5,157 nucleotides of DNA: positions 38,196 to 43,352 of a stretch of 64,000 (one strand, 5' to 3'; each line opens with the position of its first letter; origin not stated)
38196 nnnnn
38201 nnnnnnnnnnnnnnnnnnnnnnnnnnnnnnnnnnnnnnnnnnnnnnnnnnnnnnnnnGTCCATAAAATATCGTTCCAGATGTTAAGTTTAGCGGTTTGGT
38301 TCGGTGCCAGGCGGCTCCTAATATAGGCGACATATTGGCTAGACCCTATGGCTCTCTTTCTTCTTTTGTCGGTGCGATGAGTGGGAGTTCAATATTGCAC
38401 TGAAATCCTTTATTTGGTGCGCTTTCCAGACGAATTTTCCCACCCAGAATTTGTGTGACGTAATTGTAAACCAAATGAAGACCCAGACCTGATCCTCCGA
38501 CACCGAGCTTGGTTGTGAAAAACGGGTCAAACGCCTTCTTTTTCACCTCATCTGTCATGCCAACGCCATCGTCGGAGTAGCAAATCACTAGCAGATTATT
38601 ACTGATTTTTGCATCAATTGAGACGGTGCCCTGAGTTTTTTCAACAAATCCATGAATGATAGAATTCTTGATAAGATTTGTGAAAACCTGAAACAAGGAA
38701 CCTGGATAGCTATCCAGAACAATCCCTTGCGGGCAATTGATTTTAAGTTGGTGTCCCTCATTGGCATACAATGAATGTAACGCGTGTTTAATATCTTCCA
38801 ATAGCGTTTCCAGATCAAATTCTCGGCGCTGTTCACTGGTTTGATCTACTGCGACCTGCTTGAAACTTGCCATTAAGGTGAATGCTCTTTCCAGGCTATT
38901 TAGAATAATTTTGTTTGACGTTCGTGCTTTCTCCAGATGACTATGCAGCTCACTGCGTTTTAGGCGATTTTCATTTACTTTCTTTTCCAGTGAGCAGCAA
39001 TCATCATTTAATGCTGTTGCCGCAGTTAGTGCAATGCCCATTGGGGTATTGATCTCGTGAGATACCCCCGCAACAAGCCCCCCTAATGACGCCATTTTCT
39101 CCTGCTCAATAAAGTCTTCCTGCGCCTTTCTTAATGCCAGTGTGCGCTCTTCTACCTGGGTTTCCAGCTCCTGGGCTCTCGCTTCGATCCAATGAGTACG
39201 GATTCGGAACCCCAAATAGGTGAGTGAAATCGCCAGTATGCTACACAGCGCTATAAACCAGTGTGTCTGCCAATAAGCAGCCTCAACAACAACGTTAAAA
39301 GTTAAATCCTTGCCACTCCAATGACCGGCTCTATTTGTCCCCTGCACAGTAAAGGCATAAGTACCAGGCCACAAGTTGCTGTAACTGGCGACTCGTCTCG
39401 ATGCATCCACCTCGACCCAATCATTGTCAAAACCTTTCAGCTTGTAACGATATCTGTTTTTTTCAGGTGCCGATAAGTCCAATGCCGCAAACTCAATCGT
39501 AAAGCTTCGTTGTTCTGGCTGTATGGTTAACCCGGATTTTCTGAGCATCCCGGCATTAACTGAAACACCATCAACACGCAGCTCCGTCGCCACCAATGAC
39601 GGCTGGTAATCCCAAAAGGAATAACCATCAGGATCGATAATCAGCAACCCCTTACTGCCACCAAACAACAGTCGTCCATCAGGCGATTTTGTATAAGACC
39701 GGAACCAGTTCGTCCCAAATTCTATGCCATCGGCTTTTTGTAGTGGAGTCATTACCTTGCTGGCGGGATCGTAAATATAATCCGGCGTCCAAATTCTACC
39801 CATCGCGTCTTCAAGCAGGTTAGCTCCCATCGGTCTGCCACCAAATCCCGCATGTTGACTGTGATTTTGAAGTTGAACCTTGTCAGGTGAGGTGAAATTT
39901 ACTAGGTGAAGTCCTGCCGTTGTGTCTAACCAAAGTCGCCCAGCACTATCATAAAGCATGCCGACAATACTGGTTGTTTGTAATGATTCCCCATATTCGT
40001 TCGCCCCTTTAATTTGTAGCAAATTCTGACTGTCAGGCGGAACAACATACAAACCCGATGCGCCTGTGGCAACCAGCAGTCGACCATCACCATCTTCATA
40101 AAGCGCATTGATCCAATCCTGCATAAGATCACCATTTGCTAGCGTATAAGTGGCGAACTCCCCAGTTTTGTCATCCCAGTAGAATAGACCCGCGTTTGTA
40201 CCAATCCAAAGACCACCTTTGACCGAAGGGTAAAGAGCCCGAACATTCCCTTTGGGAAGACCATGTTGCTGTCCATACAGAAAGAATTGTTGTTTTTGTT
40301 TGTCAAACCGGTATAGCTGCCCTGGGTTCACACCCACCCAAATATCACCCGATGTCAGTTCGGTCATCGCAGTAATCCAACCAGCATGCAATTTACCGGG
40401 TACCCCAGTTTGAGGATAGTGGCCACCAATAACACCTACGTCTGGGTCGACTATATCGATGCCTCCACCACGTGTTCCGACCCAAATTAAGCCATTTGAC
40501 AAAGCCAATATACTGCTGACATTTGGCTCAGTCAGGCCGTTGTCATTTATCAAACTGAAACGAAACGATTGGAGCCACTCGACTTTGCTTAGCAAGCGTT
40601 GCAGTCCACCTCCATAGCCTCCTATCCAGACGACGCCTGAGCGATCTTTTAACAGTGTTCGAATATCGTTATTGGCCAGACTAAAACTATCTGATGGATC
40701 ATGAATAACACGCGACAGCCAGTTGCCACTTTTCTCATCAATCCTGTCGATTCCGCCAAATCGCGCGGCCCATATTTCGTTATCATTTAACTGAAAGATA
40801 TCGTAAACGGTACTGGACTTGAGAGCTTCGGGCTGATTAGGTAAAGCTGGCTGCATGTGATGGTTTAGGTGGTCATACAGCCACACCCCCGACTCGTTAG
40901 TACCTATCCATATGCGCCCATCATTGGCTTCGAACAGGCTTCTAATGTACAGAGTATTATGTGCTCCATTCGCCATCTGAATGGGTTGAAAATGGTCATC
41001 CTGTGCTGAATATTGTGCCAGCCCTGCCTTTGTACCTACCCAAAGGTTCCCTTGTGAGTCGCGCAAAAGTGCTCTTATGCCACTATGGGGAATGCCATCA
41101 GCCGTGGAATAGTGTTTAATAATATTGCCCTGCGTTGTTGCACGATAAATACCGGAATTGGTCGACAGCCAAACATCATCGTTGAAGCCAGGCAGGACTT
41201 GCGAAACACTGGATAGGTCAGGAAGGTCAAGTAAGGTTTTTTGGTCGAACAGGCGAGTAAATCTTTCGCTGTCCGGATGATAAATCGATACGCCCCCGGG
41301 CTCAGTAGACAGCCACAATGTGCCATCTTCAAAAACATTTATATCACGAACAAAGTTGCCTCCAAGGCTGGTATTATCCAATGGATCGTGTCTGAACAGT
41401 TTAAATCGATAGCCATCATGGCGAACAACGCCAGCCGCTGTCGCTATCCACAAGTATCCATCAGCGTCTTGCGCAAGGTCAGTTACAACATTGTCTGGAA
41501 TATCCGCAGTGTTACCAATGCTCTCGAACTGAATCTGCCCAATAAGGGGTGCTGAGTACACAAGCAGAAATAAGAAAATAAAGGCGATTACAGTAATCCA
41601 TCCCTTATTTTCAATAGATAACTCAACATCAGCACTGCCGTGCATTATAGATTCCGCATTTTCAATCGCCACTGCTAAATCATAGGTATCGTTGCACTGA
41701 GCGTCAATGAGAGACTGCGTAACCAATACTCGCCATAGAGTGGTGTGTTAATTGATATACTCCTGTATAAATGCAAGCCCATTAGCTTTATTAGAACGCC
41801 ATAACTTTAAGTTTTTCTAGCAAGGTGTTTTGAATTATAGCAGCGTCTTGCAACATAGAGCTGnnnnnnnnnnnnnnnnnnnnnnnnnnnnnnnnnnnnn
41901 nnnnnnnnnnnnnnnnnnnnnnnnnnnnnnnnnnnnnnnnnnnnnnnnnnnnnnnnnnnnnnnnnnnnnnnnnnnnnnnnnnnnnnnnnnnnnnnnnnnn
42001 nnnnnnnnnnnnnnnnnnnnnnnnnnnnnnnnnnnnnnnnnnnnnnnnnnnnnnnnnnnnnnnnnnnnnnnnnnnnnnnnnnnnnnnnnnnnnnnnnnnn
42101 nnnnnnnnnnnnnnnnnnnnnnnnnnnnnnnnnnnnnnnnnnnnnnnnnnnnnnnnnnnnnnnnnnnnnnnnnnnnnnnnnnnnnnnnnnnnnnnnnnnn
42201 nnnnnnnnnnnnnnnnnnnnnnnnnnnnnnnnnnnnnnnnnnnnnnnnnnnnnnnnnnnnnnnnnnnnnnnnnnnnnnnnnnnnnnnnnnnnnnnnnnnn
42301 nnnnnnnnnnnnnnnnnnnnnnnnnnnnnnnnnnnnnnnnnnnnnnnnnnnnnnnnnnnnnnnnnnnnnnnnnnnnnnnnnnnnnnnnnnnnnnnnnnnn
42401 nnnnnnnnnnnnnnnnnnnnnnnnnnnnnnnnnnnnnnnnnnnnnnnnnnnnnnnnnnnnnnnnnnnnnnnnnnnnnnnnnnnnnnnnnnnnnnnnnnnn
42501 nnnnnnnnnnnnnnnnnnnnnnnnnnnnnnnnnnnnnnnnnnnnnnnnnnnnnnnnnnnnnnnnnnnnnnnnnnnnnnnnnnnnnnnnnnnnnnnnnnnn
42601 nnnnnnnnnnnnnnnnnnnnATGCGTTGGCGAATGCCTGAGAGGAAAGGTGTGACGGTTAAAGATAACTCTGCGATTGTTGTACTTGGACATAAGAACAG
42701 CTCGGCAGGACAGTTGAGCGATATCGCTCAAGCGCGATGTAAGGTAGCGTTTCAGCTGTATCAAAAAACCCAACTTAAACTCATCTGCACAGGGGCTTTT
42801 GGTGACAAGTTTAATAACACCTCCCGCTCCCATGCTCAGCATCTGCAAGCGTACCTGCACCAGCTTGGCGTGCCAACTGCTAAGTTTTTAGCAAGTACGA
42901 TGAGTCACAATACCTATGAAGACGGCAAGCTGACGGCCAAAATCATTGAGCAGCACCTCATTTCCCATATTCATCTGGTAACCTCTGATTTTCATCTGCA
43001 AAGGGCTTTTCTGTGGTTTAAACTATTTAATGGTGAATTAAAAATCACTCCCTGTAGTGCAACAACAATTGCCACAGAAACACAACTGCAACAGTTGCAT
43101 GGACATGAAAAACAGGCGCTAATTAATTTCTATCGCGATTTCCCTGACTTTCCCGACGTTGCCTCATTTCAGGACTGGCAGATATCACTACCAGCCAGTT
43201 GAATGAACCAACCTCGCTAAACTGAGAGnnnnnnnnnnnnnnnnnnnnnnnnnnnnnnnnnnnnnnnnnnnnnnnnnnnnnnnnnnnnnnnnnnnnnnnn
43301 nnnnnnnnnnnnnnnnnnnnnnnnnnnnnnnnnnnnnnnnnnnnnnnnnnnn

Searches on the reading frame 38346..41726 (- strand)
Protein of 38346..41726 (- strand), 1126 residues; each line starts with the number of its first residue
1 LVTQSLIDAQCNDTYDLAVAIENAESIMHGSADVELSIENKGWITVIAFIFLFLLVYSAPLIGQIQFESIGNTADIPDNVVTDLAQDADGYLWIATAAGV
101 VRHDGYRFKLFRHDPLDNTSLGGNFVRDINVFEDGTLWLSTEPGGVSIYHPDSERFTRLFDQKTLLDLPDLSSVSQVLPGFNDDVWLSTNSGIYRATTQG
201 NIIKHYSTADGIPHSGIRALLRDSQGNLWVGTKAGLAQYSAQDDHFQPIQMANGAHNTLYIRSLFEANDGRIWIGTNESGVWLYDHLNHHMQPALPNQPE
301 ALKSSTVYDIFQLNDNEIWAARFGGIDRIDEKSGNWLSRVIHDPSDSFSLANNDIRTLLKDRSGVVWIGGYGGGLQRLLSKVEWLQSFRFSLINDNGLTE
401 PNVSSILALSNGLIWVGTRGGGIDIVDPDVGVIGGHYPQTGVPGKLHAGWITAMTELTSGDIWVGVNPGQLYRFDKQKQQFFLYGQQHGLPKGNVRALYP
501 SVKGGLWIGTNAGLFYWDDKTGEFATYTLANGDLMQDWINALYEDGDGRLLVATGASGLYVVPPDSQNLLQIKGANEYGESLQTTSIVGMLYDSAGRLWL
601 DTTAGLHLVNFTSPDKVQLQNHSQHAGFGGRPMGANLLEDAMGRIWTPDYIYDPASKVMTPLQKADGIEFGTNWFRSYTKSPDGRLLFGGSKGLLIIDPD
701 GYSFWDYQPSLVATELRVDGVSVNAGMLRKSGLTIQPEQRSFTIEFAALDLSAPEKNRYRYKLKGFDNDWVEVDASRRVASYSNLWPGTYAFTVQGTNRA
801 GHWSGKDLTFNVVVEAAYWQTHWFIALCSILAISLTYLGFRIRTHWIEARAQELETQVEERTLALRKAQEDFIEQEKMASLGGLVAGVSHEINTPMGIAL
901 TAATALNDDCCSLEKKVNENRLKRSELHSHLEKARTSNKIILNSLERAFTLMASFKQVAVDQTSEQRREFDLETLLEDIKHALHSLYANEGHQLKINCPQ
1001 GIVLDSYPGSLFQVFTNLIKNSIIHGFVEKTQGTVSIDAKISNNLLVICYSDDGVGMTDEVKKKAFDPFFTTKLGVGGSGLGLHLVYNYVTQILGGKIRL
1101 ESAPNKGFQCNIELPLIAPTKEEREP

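Call 8: search_protein_families(library=pfam, proteins=[window:38346-41726:-], max_evalue=0.001)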
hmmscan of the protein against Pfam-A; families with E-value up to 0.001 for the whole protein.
window:38346-41726:- (1126 aa): 5 families
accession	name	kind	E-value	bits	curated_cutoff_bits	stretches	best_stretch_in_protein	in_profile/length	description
PF07494.17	Reg_prop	-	4.5e-43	140.1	20.4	2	76-96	2-22/24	Two component regulator propeller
PF02518.31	HATPase_c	-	2.7e-19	70.1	26.4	1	1010-1116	5-109/111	Histidine kinase-, DNA gyrase B-, and HSP90-like ATPase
PF07495.19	Y_Y_Y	-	7.2e-18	64.7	26.6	1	752-814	3-64/65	Y_Y_Y domain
PF08450.18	SGL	-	1.5e-05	25.2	26.3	0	462-556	15-105/246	SMP-30/Gluconolactonase/LRE-like region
PF00512.31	HisKA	-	0.001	19.5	26.9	0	882-922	3-31/66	His Kinase A (phospho-acceptor) domain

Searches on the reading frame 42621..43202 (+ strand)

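Call 8: search_protein_families(library=pfam, proteins=[window:42621-43202:+], max_evalue=0.001)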
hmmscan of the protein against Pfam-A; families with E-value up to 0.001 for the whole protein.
window:42621-43202:+ (193 aa): 1 family
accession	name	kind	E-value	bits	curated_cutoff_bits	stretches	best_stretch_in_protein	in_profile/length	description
PF02698.23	DUF218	-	7.5e-21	74.9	27.6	1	18-152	2-114/133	DUF218 domain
